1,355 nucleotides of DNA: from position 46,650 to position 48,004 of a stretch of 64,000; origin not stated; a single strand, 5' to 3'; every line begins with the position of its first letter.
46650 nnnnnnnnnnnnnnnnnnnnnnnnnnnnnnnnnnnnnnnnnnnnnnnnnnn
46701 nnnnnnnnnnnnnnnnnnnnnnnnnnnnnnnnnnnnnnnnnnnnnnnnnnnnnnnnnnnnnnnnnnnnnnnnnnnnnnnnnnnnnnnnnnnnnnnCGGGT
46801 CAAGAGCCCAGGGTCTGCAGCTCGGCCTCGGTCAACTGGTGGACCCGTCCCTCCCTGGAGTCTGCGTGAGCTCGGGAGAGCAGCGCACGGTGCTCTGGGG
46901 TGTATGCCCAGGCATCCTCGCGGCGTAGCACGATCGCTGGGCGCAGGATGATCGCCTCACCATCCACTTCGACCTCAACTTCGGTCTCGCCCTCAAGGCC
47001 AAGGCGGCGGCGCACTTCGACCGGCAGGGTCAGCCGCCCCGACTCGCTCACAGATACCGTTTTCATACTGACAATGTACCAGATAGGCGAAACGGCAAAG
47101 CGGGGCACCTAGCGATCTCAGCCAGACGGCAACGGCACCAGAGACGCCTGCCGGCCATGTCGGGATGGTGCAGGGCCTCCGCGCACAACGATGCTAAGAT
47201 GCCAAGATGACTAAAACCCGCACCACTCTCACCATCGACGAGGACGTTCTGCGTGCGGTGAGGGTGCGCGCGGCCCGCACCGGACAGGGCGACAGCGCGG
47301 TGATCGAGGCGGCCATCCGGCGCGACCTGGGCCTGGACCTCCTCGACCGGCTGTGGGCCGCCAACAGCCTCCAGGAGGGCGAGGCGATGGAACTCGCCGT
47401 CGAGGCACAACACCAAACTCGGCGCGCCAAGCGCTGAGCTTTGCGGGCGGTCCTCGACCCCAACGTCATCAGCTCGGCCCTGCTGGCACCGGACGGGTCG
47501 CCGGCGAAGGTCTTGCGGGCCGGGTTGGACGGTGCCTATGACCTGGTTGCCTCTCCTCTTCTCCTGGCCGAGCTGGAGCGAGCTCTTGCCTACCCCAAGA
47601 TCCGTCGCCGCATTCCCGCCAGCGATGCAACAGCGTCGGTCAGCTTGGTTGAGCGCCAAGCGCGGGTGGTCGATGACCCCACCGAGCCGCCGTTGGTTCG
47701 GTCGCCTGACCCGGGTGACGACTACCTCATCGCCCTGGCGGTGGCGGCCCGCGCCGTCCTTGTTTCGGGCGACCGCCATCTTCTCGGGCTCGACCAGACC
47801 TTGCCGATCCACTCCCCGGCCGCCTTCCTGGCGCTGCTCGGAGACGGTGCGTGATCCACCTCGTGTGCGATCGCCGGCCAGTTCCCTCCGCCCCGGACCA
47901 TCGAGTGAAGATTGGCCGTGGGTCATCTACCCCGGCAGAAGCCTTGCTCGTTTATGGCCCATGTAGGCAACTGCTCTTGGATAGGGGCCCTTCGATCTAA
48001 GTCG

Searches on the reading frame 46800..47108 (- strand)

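Call 31: search_protein_families(library=pfam, proteins=[window:46800-47108:-], max_evalue=0.01)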
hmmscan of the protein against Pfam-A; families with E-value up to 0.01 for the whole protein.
window:46800-47108:- (102 aa): 1 family
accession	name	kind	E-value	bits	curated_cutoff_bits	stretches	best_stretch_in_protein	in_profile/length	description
PF04014.23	MazE_antitoxin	-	1.2e-09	38.3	24.7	1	18-57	2-42/48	Antidote-toxin recognition MazE, bacterial antitoxin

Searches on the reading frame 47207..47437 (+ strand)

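Call 31: search_protein_families(library=pfam, proteins=[window:47207-47437:+], max_evalue=0.01)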
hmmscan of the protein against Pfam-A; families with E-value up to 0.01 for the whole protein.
window:47207-47437:+ (76 aa): 2 families
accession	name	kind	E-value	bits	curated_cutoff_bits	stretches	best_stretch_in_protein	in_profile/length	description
PF01402.27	RHH_1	-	2.6e-06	27.6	20.5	1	5-40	1-36/39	Ribbon-helix-helix protein, copG family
PF22513.2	FitA-like_RHH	-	0.0082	16.5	27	0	10-27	8-25/39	Antitoxin FitA-like, ribbon-helix-helix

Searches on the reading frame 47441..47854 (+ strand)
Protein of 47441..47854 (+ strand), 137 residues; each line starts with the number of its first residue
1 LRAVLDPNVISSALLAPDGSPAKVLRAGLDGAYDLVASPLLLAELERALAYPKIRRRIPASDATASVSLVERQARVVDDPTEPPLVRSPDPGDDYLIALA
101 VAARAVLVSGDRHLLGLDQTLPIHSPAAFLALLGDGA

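Call 31: search_protein_families(library=pfam, proteins=[window:47441-47854:+], max_evalue=0.01)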
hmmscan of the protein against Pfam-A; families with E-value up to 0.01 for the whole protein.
window:47441-47854:+ (137 aa): 3 families
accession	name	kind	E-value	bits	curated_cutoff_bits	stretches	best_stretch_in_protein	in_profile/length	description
PF13470.12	PIN_3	-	1e-15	59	27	1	2-113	1-115/115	PIN domain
PF01850.27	PIN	-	2.8e-05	25.1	23.6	1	4-114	2-114/120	PIN domain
PF10130.15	PIN_2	-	0.0095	16.6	22.4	0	4-117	1-120/133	PIN domain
